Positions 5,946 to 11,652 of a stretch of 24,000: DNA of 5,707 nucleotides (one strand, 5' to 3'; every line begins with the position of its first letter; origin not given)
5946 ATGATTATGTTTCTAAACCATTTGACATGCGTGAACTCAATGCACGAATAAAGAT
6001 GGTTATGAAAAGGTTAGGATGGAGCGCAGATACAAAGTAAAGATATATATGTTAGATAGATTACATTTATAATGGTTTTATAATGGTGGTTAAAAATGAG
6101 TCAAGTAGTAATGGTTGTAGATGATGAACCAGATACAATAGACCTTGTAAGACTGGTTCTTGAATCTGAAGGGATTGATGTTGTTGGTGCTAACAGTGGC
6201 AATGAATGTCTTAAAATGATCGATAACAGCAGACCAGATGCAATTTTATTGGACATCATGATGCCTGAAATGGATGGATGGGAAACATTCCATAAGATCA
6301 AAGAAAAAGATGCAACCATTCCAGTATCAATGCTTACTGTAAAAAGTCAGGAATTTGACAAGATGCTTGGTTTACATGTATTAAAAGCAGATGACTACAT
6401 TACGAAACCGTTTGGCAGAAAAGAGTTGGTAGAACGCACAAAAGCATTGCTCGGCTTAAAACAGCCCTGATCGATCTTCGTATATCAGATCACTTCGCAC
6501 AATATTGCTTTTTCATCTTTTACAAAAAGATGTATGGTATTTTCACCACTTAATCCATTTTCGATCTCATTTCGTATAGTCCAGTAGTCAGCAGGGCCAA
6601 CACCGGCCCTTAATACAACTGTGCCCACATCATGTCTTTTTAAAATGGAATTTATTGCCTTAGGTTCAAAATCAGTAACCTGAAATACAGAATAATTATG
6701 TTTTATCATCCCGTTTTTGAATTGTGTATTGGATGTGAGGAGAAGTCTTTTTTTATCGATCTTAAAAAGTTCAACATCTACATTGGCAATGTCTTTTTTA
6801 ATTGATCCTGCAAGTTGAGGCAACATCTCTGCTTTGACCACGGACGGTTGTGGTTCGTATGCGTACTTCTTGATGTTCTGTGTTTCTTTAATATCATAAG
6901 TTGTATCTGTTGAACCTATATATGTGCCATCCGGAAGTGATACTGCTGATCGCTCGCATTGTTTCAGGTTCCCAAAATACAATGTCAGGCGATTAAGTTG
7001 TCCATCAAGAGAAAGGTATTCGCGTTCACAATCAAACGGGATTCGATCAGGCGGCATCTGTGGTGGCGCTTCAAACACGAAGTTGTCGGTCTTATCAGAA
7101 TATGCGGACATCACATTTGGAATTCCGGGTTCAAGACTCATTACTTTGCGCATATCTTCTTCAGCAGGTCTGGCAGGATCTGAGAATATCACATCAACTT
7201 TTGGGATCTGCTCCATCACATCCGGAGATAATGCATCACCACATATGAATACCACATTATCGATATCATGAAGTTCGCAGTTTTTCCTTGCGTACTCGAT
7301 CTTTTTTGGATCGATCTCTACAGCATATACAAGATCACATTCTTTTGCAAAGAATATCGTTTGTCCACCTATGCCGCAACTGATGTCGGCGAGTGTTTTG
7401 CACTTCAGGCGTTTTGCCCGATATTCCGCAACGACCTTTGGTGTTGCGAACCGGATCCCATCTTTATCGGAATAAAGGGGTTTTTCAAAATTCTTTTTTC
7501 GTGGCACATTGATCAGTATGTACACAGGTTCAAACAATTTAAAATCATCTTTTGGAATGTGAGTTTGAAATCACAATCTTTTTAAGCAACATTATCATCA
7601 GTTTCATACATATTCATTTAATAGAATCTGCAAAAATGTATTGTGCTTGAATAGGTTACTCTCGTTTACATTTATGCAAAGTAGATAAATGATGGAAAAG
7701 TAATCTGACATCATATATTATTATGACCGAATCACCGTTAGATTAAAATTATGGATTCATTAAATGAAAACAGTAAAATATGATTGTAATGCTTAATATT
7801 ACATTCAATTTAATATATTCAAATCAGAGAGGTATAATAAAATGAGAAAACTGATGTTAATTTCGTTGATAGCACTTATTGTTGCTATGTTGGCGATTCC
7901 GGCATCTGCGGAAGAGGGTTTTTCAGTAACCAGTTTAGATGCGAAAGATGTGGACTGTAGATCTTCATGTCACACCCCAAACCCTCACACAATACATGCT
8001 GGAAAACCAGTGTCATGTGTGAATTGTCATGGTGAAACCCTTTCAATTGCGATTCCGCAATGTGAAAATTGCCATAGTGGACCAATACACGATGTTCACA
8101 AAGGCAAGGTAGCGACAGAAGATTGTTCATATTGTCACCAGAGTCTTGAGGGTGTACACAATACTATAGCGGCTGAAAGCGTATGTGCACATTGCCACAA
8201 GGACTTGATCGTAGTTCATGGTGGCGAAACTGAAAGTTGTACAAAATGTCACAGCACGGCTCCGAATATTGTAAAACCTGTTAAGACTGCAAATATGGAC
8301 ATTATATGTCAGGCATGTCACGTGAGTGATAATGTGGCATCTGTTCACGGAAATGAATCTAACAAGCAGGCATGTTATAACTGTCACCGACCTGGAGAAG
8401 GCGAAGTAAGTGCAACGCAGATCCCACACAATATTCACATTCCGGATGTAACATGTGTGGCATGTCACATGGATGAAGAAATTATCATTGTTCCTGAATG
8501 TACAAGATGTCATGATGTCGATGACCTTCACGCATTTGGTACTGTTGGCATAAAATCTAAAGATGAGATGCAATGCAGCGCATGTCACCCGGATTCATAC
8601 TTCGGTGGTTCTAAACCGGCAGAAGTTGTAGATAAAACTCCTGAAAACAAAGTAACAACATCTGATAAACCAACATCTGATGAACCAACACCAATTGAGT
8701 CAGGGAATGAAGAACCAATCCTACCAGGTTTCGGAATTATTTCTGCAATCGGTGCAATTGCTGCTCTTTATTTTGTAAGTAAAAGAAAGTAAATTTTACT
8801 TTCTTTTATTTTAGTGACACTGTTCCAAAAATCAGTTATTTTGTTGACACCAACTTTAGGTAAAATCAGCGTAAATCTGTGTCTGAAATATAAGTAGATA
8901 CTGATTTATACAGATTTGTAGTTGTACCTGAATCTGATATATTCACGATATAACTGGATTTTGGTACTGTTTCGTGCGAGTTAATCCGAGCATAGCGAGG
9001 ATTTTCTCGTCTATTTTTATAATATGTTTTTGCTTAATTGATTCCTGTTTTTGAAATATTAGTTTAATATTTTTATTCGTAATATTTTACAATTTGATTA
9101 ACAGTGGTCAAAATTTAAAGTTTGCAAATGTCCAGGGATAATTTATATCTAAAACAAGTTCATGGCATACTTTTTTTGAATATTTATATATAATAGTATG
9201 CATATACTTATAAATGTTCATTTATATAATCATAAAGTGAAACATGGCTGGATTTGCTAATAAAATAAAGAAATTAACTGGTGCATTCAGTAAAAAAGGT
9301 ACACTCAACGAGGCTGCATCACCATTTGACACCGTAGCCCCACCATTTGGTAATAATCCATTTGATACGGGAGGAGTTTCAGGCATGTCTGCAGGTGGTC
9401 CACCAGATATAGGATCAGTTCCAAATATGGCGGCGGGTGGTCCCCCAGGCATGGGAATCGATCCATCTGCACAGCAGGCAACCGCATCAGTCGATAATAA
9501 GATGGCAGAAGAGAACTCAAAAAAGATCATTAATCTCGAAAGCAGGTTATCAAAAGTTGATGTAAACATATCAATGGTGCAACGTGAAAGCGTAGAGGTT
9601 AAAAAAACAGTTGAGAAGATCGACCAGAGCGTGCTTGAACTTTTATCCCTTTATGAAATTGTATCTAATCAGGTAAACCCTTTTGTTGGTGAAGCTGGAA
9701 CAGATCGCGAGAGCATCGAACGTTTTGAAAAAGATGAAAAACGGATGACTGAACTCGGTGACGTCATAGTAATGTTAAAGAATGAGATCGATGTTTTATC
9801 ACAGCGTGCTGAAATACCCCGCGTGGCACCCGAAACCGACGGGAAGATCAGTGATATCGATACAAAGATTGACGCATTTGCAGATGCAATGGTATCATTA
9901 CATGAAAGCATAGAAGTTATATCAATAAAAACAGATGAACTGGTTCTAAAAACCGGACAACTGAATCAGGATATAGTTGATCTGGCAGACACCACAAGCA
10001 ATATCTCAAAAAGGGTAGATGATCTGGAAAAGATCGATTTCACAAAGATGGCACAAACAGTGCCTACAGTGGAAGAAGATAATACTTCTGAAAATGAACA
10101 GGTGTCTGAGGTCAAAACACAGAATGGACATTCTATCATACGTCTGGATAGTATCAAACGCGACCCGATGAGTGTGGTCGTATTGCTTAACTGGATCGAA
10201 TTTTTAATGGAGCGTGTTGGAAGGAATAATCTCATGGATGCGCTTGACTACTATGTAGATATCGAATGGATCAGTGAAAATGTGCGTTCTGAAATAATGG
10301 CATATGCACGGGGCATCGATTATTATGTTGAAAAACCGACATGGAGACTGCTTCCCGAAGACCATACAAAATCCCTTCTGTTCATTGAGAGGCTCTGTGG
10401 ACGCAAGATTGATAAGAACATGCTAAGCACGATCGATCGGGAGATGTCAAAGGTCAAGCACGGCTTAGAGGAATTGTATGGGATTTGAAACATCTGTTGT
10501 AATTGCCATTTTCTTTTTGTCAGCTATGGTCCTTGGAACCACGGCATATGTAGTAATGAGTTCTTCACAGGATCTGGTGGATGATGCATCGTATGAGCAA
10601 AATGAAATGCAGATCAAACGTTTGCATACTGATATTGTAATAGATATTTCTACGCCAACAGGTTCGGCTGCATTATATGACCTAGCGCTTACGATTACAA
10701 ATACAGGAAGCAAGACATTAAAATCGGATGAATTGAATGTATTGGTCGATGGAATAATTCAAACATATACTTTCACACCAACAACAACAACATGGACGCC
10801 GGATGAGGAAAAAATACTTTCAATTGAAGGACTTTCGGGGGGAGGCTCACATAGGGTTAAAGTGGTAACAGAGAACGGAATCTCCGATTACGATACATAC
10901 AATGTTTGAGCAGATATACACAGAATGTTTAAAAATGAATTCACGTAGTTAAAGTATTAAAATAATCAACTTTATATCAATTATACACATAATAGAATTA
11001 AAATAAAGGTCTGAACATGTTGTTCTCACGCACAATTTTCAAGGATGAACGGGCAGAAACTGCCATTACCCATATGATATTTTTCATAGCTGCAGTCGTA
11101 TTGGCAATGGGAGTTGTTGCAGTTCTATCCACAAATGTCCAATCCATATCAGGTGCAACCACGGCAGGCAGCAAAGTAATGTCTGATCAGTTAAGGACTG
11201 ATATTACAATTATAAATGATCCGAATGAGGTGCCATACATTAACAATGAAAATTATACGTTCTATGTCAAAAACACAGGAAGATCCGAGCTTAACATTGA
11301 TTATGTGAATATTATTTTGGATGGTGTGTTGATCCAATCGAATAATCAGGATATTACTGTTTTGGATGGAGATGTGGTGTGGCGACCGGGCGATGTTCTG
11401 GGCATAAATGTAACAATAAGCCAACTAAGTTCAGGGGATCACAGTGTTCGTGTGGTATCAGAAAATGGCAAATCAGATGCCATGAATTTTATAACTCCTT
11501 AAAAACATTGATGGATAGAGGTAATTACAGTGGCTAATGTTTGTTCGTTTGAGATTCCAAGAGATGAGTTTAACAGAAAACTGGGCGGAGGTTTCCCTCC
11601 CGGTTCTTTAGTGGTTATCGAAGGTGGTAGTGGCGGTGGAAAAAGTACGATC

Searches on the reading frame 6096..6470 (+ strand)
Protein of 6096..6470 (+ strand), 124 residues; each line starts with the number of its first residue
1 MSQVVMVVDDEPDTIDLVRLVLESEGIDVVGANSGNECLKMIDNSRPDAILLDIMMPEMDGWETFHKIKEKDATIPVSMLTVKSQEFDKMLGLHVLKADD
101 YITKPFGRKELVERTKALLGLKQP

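Call 4: search_protein_families(library=pfam, proteins=[window:6096-6470:+])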
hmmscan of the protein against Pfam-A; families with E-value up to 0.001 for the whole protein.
window:6096-6470:+ (124 aa): 1 family
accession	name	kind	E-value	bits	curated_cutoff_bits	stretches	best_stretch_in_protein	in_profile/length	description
PF00072.30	Response_reg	-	2.9e-29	101.9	30.2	1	5-115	1-110/111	Response regulator receiver domain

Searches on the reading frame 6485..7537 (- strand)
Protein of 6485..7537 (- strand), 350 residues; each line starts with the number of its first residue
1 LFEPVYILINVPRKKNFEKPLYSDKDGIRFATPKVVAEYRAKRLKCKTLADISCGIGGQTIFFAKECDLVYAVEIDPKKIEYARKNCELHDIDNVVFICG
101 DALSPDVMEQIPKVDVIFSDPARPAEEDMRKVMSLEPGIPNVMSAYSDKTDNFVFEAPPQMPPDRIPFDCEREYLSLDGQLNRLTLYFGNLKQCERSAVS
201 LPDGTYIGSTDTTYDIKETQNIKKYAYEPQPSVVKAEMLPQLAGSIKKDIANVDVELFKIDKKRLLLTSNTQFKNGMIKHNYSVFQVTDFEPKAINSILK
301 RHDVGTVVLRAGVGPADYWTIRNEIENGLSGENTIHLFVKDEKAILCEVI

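Call 4: search_protein_families(library=pfam, proteins=[window:6485-7537:-])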
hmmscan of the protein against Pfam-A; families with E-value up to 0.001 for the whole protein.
window:6485-7537:- (350 aa): 8 families
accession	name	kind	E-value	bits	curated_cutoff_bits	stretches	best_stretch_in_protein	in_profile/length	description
PF09445.16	Methyltransf_15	-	4.1e-12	46.4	22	1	47-121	2-79/165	RNA cap guanine-N2 methyltransferase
PF13847.12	Methyltransf_31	-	8.4e-10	38.9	27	1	48-133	6-94/145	Methyltransferase domain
PF13649.12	Methyltransf_25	-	1.6e-07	32.3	27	1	51-119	3-70/97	Methyltransferase domain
PF02390.23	Methyltransf_4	-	3.3e-06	27.1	24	1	48-122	4-84/173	Putative methyltransferase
PF02475.24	TRM5-TYW2_MTfase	-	6.1e-06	26.7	28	1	49-102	40-96/164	TRM5/TYW2 methyltransferase domain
PF08241.18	Methyltransf_11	-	5.4e-05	24.2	21.2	1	51-119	2-66/95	Methyltransferase domain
PF05175.20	MTS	-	0.00012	22.3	23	1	45-121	31-106/170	Methyltransferase small domain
PF05958.17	tRNA_U5-meth_tr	-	0.00049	19.7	23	1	48-98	204-254/357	tRNA (Uracil-5-)-methyltransferase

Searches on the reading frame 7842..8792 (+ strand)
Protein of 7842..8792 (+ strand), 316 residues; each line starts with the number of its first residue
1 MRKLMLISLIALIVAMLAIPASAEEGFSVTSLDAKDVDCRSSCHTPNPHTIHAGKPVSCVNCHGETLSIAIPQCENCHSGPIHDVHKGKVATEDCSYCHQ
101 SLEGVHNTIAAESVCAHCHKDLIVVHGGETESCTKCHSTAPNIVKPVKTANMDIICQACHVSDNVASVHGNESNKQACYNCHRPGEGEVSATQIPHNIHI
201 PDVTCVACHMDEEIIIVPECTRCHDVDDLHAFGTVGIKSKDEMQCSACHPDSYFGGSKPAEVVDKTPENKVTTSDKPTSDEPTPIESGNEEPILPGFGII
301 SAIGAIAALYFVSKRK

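Call 4: search_protein_families(library=pfam, proteins=[window:7842-8792:+])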
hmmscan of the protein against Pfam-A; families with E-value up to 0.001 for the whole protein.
window:7842-8792:+ (316 aa): 3 families
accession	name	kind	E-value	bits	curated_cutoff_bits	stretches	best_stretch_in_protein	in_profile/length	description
PF14537.11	Cytochrom_c3_2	-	2.3e-11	44.4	25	1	150-225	3-79/79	Cytochrome c3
PF14522.11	Cytochrome_C7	-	1.2e-09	38.2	24.8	1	129-183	12-67/67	Cytochrome c7 and related cytochrome c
PF02085.21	Cytochrom_CIII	-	6.2e-05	23.7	22.9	1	190-251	19-84/101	Class III cytochrome C family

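Call 8: search_protein_families(library=pfam, proteins=[window:7842-8792:+], max_evalue=0.1)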
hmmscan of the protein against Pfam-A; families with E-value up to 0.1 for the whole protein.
window:7842-8792:+ (316 aa): 7 families
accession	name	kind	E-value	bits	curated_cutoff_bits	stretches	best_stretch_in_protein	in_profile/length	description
PF14537.11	Cytochrom_c3_2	-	2.3e-11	44.4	25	2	150-225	3-79/79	Cytochrome c3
PF14522.11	Cytochrome_C7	-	1.2e-09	38.2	24.8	4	129-183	12-67/67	Cytochrome c7 and related cytochrome c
PF02085.21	Cytochrom_CIII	-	6.2e-05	23.7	22.9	1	190-251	19-84/101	Class III cytochrome C family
PF22678.1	Cytochrom_c_NrfB-like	-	0.0022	18.9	27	1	133-209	1-65/89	Cytochrome c-type protein NrfB-like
PF22113.1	Mtrc-MtrF_II-IV_dom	-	0.0032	17.5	30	1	130-253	6-130/176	Outer membrane cytochrome MtrC/MtrF-like, domains II/IV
PF03367.19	Zn_ribbon_ZPR1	-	0.0048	16.7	23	1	175-212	6-45/56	ZPR1 zinc-finger domain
PF09699.15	Paired_CXXCH_1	-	0.0061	16.7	20.6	1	131-163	7-39/41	Doubled CXXCH motif (Paired_CXXCH_1)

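Call 40: find_encoding_contigs(protein=window:7842-8792:+, flank=10000, max_places=10)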
Protein window:7842-8792:+ (316 aa): no gene with exactly this product is on record in the collection.

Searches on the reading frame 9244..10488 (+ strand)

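Call 4: search_protein_families(library=pfam, proteins=[window:9244-10488:+])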
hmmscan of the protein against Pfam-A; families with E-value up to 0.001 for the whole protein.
window:9244-10488:+ (414 aa): 2 families
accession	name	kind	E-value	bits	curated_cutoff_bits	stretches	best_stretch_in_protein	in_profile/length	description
PF04659.18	Arch_fla_DE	-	8.8e-27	93.3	21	1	299-384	4-94/96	Archaeal flagella protein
PF05377.16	FlaC_arch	-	1.5e-17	64.2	27.8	1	94-148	1-55/55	Flagella accessory protein C (FlaC)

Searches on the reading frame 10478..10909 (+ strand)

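Call 4: search_protein_families(library=pfam, proteins=[window:10478-10909:+])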
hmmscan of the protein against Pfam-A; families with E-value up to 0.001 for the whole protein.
window:10478-10909:+ (143 aa): 2 families
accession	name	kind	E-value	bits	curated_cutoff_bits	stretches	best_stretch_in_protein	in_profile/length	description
PF01917.21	Arch_flagellin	-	9.5e-07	29.7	29.5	1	10-136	8-157/162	Archaebacterial flagellin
PF19516.4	DUF6049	-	0.00087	18.5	30.1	1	10-101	11-93/708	Family of unknown function (DUF6049)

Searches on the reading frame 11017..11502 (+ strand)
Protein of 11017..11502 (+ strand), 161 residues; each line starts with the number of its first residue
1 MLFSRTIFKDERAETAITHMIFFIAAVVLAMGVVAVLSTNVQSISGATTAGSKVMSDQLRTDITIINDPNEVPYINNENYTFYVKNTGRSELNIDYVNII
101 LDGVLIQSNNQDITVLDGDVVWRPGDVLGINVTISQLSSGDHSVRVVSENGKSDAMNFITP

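Call 4: search_protein_families(library=pfam, proteins=[window:11017-11502:+])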
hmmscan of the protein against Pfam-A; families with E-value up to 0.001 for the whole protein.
window:11017-11502:+ (161 aa): 1 family
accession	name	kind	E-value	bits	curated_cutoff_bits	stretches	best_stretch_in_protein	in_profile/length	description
PF01917.21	Arch_flagellin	-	4.7e-21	76.2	29.5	1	14-158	2-162/162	Archaebacterial flagellin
